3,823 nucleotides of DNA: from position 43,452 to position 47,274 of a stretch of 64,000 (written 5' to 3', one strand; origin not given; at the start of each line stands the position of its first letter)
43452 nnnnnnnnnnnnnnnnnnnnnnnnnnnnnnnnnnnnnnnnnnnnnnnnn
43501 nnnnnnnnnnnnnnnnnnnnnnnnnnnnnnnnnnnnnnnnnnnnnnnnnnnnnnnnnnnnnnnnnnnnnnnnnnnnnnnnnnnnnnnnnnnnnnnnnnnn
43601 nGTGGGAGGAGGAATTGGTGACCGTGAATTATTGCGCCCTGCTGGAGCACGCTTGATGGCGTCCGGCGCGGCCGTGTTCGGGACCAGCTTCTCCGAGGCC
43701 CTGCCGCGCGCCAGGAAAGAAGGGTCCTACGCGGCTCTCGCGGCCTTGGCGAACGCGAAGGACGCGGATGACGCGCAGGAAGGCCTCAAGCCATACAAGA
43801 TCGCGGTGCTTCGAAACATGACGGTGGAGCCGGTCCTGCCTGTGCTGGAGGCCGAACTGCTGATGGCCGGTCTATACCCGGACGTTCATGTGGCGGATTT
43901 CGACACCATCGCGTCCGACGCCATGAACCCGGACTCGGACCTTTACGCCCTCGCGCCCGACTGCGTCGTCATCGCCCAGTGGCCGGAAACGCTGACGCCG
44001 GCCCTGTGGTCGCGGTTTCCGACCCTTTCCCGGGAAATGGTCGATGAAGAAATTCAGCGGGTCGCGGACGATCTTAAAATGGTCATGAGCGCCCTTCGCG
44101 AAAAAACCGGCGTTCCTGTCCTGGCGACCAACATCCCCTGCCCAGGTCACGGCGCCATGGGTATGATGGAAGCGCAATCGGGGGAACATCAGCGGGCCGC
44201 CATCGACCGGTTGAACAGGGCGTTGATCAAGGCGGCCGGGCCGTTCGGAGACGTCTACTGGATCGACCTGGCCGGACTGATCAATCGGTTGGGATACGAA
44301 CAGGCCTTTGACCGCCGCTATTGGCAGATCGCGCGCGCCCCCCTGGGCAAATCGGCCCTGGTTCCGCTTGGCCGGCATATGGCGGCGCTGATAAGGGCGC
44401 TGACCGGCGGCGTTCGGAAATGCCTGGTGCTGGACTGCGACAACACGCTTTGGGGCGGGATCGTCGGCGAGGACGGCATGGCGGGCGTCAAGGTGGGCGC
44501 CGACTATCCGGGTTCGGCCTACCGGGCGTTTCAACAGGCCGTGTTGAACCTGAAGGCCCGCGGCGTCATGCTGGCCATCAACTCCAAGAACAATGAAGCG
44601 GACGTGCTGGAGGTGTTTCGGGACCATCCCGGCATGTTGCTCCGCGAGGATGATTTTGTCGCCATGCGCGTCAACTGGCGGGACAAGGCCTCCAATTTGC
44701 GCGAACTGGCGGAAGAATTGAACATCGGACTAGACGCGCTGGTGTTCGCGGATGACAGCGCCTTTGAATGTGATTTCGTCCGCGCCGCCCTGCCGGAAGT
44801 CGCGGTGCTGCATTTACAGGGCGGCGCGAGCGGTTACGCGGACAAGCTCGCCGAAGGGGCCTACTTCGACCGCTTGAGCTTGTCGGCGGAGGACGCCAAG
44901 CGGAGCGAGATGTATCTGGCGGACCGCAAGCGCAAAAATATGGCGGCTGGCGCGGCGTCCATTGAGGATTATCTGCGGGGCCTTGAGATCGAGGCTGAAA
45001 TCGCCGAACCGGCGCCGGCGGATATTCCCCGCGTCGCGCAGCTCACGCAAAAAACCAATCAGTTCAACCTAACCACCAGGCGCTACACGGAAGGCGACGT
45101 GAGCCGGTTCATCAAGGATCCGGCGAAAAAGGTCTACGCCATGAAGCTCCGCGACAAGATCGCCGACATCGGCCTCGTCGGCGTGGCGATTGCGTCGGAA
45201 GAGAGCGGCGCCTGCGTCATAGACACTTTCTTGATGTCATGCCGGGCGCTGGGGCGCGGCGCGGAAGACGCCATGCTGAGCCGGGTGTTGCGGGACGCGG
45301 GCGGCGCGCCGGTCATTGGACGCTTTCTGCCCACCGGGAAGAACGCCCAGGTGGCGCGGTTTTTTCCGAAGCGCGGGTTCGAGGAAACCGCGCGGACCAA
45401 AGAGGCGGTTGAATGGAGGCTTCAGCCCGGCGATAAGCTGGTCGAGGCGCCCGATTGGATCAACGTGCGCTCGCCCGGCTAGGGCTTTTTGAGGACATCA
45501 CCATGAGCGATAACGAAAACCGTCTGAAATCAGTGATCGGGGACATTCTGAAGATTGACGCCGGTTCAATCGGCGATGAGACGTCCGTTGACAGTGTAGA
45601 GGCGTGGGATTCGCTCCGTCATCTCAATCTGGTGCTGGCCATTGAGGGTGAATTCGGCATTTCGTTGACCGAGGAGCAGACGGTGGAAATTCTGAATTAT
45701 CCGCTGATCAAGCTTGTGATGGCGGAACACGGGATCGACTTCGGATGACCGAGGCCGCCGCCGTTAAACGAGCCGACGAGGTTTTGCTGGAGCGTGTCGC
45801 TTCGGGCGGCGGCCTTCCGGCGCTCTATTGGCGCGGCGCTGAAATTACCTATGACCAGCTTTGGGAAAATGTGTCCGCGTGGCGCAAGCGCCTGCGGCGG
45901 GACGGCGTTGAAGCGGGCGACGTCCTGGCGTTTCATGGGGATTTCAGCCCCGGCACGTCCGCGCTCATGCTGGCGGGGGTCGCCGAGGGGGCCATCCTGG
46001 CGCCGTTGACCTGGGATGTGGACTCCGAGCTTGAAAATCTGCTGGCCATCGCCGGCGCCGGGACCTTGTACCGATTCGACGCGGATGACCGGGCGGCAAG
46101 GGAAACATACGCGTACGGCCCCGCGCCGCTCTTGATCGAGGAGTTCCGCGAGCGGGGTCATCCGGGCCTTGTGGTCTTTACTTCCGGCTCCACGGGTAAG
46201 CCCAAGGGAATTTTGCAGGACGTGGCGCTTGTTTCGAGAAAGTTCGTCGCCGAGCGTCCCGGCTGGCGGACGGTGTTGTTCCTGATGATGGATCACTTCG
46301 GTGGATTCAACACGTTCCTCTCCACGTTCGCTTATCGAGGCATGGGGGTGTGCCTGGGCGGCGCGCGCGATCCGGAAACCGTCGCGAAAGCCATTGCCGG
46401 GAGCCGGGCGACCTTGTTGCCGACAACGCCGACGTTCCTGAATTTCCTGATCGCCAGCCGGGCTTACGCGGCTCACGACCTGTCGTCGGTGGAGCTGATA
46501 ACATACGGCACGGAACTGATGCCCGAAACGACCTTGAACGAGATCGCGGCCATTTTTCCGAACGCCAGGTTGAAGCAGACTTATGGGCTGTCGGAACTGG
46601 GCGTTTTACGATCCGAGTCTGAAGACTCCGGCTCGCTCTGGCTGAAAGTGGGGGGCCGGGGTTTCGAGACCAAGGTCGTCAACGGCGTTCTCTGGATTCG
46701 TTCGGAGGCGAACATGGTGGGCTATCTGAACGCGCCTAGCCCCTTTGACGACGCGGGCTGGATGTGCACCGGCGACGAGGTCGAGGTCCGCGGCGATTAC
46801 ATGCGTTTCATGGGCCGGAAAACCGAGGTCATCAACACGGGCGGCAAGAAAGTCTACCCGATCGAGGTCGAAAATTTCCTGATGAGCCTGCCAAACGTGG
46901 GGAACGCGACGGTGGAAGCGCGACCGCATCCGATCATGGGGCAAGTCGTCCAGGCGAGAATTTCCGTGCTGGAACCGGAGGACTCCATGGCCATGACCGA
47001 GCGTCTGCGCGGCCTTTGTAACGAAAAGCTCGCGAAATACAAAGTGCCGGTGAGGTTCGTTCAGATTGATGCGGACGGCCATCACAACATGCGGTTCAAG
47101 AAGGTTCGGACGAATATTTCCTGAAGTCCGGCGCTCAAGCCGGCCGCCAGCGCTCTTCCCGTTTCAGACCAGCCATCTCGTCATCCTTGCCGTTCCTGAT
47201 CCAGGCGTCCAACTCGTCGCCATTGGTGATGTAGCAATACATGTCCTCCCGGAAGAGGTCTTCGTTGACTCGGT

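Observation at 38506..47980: Carrier-protein-based acyl-building line (FkbH, 2 ACPs, KSIII, KRs, DH, MBL, ligase, AAC(3)-like) inside the flagellar glycan island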

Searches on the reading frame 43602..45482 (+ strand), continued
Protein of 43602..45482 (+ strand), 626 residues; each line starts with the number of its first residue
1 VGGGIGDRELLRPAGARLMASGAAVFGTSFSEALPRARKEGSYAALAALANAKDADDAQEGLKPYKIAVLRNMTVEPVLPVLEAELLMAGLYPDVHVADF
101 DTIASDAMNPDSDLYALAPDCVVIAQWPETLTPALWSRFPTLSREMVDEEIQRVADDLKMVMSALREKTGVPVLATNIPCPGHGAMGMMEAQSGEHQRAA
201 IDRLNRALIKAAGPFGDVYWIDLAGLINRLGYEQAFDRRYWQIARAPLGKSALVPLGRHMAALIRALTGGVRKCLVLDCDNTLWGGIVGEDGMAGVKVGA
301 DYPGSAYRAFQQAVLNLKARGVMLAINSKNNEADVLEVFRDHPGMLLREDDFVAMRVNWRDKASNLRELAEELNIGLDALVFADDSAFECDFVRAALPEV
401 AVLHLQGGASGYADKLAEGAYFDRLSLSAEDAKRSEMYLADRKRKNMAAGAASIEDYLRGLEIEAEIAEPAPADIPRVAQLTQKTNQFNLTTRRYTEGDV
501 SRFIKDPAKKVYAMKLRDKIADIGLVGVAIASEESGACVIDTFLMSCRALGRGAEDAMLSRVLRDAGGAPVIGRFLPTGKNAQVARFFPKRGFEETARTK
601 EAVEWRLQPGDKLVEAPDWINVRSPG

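Call 55: search_protein_families(library=pfam, proteins=[L005:627-1916:+, L005:2162-3301:-, L005:3317-3919:-, L005:4051-4854:+, L005:13380-14663:-, L005:14701-15546:+, L005:15889-16701:-, L005:16933-17859:-, L005:18999-20084:+, L005:20017-21285:+], max_evalue=0.0001)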
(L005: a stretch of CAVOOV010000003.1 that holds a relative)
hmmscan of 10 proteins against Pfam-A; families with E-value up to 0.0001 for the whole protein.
L005:627-1916:+ (429 aa): 7 families
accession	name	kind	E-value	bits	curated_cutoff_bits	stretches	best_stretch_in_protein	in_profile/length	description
PF01370.27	Epimerase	-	3.9e-37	128.4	20.9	1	137-356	1-239/240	NAD dependent epimerase/dehydratase family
PF16363.11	GDP_Man_Dehyd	-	6.5e-25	88.7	27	1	138-417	1-331/332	GDP-mannose 4,6 dehydratase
PF01073.25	3Beta_HSD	-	1.2e-14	54.5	22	1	138-342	1-225/280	3-beta hydroxysteroid dehydrogenase/isomerase family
PF04321.23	RmlD_sub_bind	-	1.1e-13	51.4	27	1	136-371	2-227/287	RmlD substrate binding domain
PF07993.18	NAD_binding_4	-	1.2e-11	44.7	20.1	1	195-341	88-257/258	Male sterility protein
PF13460.12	NAD_binding_10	-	8.6e-10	39.2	27.2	1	141-297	1-146/184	NAD(P)H-binding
PF02719.21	Polysacc_synt_2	-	6.5e-05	22.7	20.2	0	195-380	77-252/293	Polysaccharide biosynthesis protein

L005:2162-3301:- (379 aa): 0 families

L005:3317-3919:- (200 aa): 0 families

L005:4051-4854:+ (267 aa): 2 families
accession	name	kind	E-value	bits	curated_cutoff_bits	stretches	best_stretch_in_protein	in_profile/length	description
PF00132.30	Hexapep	-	2.9e-15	55.6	27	2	189-216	2-29/36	Bacterial transferase hexapeptide (six repeats)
PF25084.1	LbH_EIF2B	-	7.9e-07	29.5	54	1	134-220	9-92/105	EIF2B subunit epsilon LbH domain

L005:13380-14663:- (427 aa): 4 families
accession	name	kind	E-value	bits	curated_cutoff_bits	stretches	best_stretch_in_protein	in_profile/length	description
PF13579.12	Glyco_trans_4_4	-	3.6e-14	53.8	29.7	1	22-209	4-150/158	Glycosyl transferase 4-like domain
PF13439.12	Glyco_transf_4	-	8.5e-14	52.4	28.5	1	28-219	11-169/170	Glycosyltransferase Family 4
PF13692.12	Glyco_trans_1_4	-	4.8e-11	43.5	27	1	239-384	3-141/142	Glycosyl transferases group 1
PF00534.26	Glycos_transf_1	-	2.5e-06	27.6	26.4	1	256-386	33-159/172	Glycosyl transferases group 1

L005:14701-15546:+ (281 aa): 4 families
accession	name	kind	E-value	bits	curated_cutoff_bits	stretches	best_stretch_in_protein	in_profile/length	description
PF00535.33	Glycos_transf_2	-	5.7e-26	91.9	23.3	1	11-138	1-131/168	Glycosyl transferase family 2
PF13641.12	Glyco_tranf_2_3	-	3.6e-15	57.1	27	1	9-224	2-229/230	Glycosyltransferase like family 2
PF10111.15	Glyco_tranf_2_2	-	1.1e-12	48.5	27.3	1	11-106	1-102/276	Glycosyltransferase like family 2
PF13632.12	Glyco_trans_2_3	-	6.9e-06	26.5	27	1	90-226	3-144/198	Glycosyl transferase family group 2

L005:15889-16701:- (270 aa): 2 families
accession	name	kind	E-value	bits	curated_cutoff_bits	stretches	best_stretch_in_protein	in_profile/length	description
PF01408.29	GFO_IDH_MocA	-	3.9e-21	76.4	24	1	21-139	2-120/120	Oxidoreductase family, NAD-binding Rossmann fold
PF03447.22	NAD_binding_3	-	3.1e-05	25.1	24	1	26-127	1-106/116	Homoserine dehydrogenase, NAD binding domain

L005:16933-17859:- (308 aa): 3 families
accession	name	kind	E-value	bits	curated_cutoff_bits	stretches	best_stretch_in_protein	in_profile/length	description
PF08241.18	Methyltransf_11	-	2.6e-10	41.2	21.2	1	59-144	1-88/95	Methyltransferase domain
PF13649.12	Methyltransf_25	-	4.2e-08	34.2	27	1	58-143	1-93/97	Methyltransferase domain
PF13489.12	Methyltransf_23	-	1.3e-06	28.7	27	1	44-152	9-119/164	Methyltransferase domain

L005:18999-20084:+ (361 aa): 1 family
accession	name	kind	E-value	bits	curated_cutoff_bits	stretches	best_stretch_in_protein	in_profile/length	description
PF02628.20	COX15-CtaA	-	3e-24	86.1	29.9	1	92-260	2-203/322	Cytochrome oxidase assembly protein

L005:20017-21285:+ (422 aa): 2 families
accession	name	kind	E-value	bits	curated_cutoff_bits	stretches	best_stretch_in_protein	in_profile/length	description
PF01041.23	DegT_DnrJ_EryC1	-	2.2e-105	353.3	19.8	1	73-411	4-357/360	DegT/DnrJ/EryC1/StrS aminotransferase family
PF00155.27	Aminotran_1_2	-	1.4e-06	28.2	19.7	1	95-264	44-244/361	Aminotransferase class I and II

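Call 56: search_protein_families(library=pfam, proteins=[L006:1202-2890:-, L006:11964-12980:-, L006:13006-14040:-, L006:14136-16193:+, L006:16659-17756:-, L006:17753-19222:-, L081:6557-7135:+, L081:7558-8694:+, L081:8531-9628:+, L081:9949-11559:+], max_evalue=0.0001)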
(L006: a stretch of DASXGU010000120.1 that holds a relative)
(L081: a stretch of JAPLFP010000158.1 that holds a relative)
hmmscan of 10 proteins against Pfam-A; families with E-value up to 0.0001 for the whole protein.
L006:1202-2890:- (562 aa): 1 family
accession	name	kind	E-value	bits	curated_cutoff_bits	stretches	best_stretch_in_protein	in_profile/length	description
PF14052.12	Caps_assemb_Wzi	-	5.7e-10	39.2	30.1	1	223-467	82-321/392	Capsule assembly protein Wzi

L006:11964-12980:- (338 aa): 1 family
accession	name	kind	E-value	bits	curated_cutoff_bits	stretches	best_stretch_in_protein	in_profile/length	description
PF00953.26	Glycos_transf_4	-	7e-36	124.1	27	1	79-231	3-159/160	Glycosyl transferase family 4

L006:13006-14040:- (344 aa): 6 families
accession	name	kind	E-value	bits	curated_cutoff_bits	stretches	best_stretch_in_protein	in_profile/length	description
PF01370.27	Epimerase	-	1e-50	172.9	20.9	1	4-240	1-233/240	NAD dependent epimerase/dehydratase family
PF16363.11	GDP_Man_Dehyd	-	1.6e-41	143.3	27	1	5-323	1-330/332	GDP-mannose 4,6 dehydratase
PF01073.25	3Beta_HSD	-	1.6e-16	60.6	22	1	5-226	1-223/280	3-beta hydroxysteroid dehydrogenase/isomerase family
PF04321.23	RmlD_sub_bind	-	1.5e-12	47.6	27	1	3-237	2-202/287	RmlD substrate binding domain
PF02719.21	Polysacc_synt_2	-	3.1e-08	33.6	20.2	1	4-223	1-208/293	Polysaccharide biosynthesis protein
PF07993.18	NAD_binding_4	-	6e-05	22.8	20.1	0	6-27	1-22/258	Male sterility protein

L006:14136-16193:+ (685 aa): 9 families
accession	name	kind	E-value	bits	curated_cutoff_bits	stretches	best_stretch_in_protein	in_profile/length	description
PF02719.21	Polysacc_synt_2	-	3.7e-118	394.4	20.2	1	335-617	1-291/293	Polysaccharide biosynthesis protein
PF01370.27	Epimerase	-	3.4e-26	92.5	20.9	1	335-553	1-237/240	NAD dependent epimerase/dehydratase family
PF13727.12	CoA_binding_3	-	1.8e-14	54.6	25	1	101-290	2-175/175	CoA-binding domain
PF04321.23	RmlD_sub_bind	-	4.5e-14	52.6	27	1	334-522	2-176/287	RmlD substrate binding domain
PF16363.11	GDP_Man_Dehyd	-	4.2e-12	46.6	27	1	336-460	1-131/332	GDP-mannose 4,6 dehydratase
PF01073.25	3Beta_HSD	-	2.2e-08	33.9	22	1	336-467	1-125/280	3-beta hydroxysteroid dehydrogenase/isomerase family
PF08659.16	KR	-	6.3e-07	29.9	22.6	1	334-458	2-136/180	KR domain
PF07993.18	NAD_binding_4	-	5.4e-06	26.2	20.1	0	410-463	91-141/258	Male sterility protein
PF13460.12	NAD_binding_10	-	2.4e-05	24.7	27.2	1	339-477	1-115/184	NAD(P)H-binding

L006:16659-17756:- (365 aa): 2 families
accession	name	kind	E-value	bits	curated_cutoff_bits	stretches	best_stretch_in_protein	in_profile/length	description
PF02706.20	Wzz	-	2.5e-08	34.6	25.5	1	25-117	3-88/91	Chain length determinant protein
PF13807.11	GNVR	-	3.9e-08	33.5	27.7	1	253-326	8-81/82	G-rich domain on putative tyrosine kinase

L006:17753-19222:- (489 aa): 6 families
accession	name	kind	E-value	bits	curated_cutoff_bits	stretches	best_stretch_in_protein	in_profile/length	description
PF01370.27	Epimerase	-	7.6e-31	107.8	20.9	1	173-386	1-223/240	NAD dependent epimerase/dehydratase family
PF16363.11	GDP_Man_Dehyd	-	2.6e-19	70.3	27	1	174-479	1-332/332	GDP-mannose 4,6 dehydratase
PF04321.23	RmlD_sub_bind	-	2.2e-18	66.8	27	1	172-352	2-163/287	RmlD substrate binding domain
PF01073.25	3Beta_HSD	-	4.7e-13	49.2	22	1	174-384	1-225/280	3-beta hydroxysteroid dehydrogenase/isomerase family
PF13460.12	NAD_binding_10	-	1.2e-11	45.3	27.2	1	177-337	1-144/184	NAD(P)H-binding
PF07993.18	NAD_binding_4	-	2.7e-10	40.3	20.1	1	228-350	82-218/258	Male sterility protein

L081:6557-7135:+ (192 aa): 2 families
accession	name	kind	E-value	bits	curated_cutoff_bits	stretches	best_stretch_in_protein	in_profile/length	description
PF13302.13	Acetyltransf_3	-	5.5e-13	50.2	25.4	1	9-135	3-131/138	Acetyltransferase (GNAT) domain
PF13523.12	Acetyltransf_8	-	6.5e-05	23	27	0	16-144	4-140/145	Acetyltransferase (GNAT) domain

L081:7558-8694:+ (378 aa): 1 family
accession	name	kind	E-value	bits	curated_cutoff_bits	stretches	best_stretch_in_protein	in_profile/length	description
PF01041.23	DegT_DnrJ_EryC1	-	2.6e-115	385.9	19.8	1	18-363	6-359/360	DegT/DnrJ/EryC1/StrS aminotransferase family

L081:8531-9628:+ (365 aa): 1 family
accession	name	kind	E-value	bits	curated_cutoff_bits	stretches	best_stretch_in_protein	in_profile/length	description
PF00535.33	Glycos_transf_2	-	5.6e-20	72.4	23.3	1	61-189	1-123/168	Glycosyl transferase family 2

L081:9949-11559:+ (536 aa): 8 families
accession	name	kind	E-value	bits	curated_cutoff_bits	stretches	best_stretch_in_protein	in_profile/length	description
PF07719.23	TPR_2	-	4.9e-15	54.8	27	1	480-511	2-33/34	Tetratricopeptide repeat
PF00515.34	TPR_1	-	7.1e-14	51.4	27.8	1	480-511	2-33/34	Tetratricopeptide repeat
PF13414.12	TPR_11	-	5.7e-11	42.4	26.8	0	460-492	9-41/42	TPR repeat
PF13431.12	TPR_17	-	4.8e-10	39.4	24.4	0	468-499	2-33/34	Tetratricopeptide repeat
PF13371.12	TPR_9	-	3.6e-09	36.9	35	1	462-517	12-67/73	Tetratricopeptide repeat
PF13181.12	TPR_8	-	2.7e-08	33.7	25.7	0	480-511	2-33/34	Tetratricopeptide repeat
PF13428.12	TPR_14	-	3.4e-05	24.5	23.5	0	447-486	3-42/44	Tetratricopeptide repeat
PF13432.12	TPR_16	-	3.9e-05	24.5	32.7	0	489-518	7-36/65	Tetratricopeptide repeat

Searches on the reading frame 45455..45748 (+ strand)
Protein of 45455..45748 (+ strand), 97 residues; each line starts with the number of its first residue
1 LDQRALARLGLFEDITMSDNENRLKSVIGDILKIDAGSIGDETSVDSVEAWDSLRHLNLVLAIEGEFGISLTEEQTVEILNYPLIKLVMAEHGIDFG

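Call 4: search_protein_families(library=pfam, proteins=[window:45455-45748:+], max_evalue=0.01)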
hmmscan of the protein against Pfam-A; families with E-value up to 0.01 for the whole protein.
window:45455-45748:+ (97 aa): 1 family
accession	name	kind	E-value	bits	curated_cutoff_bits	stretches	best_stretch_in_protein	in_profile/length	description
PF00550.31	PP-binding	-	1.9e-05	25.3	20.8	1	23-75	2-53/67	Phosphopantetheine attachment site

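Call 5: search_protein_families(library=ncbifam, proteins=[window:45455-45748:+], max_evalue=0.001)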
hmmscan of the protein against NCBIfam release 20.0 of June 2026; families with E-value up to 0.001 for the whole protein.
window:45455-45748:+ (97 aa): 7 families
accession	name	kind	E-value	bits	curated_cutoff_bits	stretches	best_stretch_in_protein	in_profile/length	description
NF002151.0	PRK00982.1-5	equivalog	2.9e-07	30.5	92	1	17-80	1-64/78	acyl carrier protein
NF002148.0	PRK00982.1-2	subfamily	3.8e-07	29.9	71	1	18-79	3-64/79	acyl carrier protein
NF002149.0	PRK00982.1-3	equivalog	5.5e-07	29.4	106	1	17-79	1-63/78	acyl carrier protein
NF006031.0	PRK08172.1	equivalog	3.9e-06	27.4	76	1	19-79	4-64/82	acyl carrier protein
TIGR00517.1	acyl_carrier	equivalog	2.3e-05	24.2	70.45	1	20-79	4-63/77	acyl carrier protein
NF002150.0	PRK00982.1-4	subfamily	8.4e-05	22.7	66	1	23-77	9-63/80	acyl carrier protein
NF005079.0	PRK06508.1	equivalog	0.00023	21.5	83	1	21-79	5-63/93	acyl carrier protein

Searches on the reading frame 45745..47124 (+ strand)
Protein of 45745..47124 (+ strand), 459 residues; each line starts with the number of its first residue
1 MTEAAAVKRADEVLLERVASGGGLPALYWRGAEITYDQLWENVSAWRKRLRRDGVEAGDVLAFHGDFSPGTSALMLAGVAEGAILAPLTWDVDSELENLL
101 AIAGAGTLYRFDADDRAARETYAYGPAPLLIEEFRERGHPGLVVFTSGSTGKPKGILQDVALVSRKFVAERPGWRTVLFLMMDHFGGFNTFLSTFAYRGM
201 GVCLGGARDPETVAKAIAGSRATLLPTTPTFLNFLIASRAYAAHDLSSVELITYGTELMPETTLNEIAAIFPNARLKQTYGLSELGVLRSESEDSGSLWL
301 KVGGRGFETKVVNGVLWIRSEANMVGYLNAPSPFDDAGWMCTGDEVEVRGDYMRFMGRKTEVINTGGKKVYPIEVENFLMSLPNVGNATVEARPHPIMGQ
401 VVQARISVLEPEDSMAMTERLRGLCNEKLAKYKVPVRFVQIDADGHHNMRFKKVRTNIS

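Call 4: search_protein_families(library=pfam, proteins=[window:45745-47124:+], max_evalue=0.01)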
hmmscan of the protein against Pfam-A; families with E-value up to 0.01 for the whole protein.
window:45745-47124:+ (459 aa): 2 families
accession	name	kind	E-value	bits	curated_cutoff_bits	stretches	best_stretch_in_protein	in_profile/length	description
PF00501.34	AMP-binding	-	1.5e-30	106.7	29.9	1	18-290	5-329/384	AMP-binding enzyme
PF13193.12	AMP-binding_C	-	6.7e-08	33.8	24.5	1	374-442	1-67/76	AMP-binding enzyme C-terminal domain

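Call 5: search_protein_families(library=ncbifam, proteins=[window:45745-47124:+], max_evalue=0.001)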
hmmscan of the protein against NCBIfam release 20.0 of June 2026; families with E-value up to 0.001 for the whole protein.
window:45745-47124:+ (459 aa): 89 families (the best 25 are shown)
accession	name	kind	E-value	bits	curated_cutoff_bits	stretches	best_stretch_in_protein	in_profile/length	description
NF004837.0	PRK06187.1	subfamily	1.7e-43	148.7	476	3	314-442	373-503/531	long-chain-fatty-acid--CoA ligase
NF006182.0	PRK08316.1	subfamily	1.2e-33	116.4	663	1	143-442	176-498/523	fatty acyl-CoA synthetase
NF005801.1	PRK07656.1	equivalog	1.3e-33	116.5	657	1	143-439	169-481/500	FadD3 family acyl-CoA ligase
NF004114.0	PRK05605.1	equivalog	6.8e-31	107.2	766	2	313-444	419-552/575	long-chain-fatty-acid--CoA ligase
NF052269.1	Staph_lig_FadD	equivalog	2.9e-29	101.8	650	2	314-442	344-474/499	long-chain-fatty-acid--CoA ligase FadD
NF005307.0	PRK06839.1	equivalog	9.5e-28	97.1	748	2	314-442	344-474/496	o-succinylbenzoate--CoA ligase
NF005863.0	PRK07798.1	subfamily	1.9e-27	96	543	1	335-442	406-512/540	acyl-CoA synthetase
NF052580.1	Str24CoAsynCasG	equivalog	3.5e-27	95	750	1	312-458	398-546/548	steroid-24-oyl-CoA synthetase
TIGR01923.1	menE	equivalog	4.6e-27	94.9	330.15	1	36-448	2-433/442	o-succinylbenzoate--CoA ligase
NF002966.0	PRK03640.1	equivalog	3.2e-26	92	556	1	25-443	19-462/483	o-succinylbenzoate--CoA ligase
NF006181.0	PRK08314.1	subfamily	2.2e-25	89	705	2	338-440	430-532/563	long-chain-fatty-acid--CoA ligase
NF006572.0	PRK09088.1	equivalog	4.4e-25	88.3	696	1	31-443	26-469/491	acyl-CoA synthetase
TIGR03098.1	ligase_PEP_1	hypoth_equivalog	2.6e-24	85.6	592.35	2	343-440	401-497/517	acyl-CoA ligase (AMP-forming), exosortase A system-associated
NF005702.0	PRK07514.1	subfamily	9.2e-24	83.7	558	1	99-443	118-482/506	malonyl-CoA synthase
NF009233.0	PRK12583.1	subfamily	2.8e-23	82.1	832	1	143-442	206-531/558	fatty acid CoA ligase family protein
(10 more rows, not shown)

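Call 16: find_encoding_contigs(protein=window:45745-47124:+, flank=10000, max_places=6)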
Protein window:45745-47124:+ (459 aa): no gene with exactly this product is on record in the collection.

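Call 48: search_solved_structures(query=window:45745-47124:+, max_evalue=1e-20)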
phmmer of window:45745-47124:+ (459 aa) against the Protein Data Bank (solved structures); distinct sequences matched with E-value up to 1e-20: 0.
